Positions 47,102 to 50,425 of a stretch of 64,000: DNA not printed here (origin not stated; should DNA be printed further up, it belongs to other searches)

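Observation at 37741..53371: Chromosomal operon built only from F-type T4SS accessory envelope proteins (TraF-like, TraH-position protein, 5x TraG_N-like) with no secretion ATPase, pilin, coupling protein or relaxase in view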

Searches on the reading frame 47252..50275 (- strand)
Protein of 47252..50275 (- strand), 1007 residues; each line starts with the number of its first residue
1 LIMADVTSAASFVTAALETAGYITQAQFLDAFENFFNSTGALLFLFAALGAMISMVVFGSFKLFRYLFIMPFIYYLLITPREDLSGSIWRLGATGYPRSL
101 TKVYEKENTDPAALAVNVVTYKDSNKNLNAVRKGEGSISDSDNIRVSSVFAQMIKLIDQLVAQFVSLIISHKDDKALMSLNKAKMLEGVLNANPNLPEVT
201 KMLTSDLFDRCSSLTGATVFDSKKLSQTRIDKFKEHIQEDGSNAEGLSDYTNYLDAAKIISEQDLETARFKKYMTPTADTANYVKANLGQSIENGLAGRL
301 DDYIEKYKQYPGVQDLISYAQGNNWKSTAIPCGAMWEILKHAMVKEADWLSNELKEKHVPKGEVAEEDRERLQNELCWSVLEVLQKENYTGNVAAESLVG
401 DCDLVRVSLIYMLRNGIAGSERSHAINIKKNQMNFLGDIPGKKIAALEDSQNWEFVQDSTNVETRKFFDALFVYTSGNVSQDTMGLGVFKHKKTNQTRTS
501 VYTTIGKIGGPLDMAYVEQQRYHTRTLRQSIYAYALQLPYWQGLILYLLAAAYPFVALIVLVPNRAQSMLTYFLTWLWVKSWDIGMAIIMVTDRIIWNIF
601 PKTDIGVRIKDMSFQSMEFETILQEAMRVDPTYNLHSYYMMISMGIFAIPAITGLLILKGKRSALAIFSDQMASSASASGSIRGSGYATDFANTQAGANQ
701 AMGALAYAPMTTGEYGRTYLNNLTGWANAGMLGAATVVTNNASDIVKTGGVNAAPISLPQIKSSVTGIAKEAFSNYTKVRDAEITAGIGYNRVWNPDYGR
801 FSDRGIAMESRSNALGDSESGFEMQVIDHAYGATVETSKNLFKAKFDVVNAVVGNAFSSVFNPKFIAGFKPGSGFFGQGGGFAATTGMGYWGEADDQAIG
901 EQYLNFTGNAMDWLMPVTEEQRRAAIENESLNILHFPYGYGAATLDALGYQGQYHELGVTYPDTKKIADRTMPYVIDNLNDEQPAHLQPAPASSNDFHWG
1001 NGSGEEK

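Call 4: search_protein_families(library=pfam, proteins=[window:47252-50275:-], max_evalue=0.1)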
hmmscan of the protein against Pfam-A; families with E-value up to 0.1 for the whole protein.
window:47252-50275:- (1007 aa): 0 families

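Call 6: search_protein_families(library=ncbifam, proteins=[window:47252-50275:-], max_evalue=0.1)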
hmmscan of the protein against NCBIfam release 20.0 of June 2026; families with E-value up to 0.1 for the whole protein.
window:47252-50275:- (1007 aa): 1 family
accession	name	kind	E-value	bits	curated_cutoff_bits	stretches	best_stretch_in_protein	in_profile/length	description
NF000122.1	485965_fosC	equivalog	0.054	13.5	350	1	614-700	27-108/182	fosfomycin resistance kinase FosC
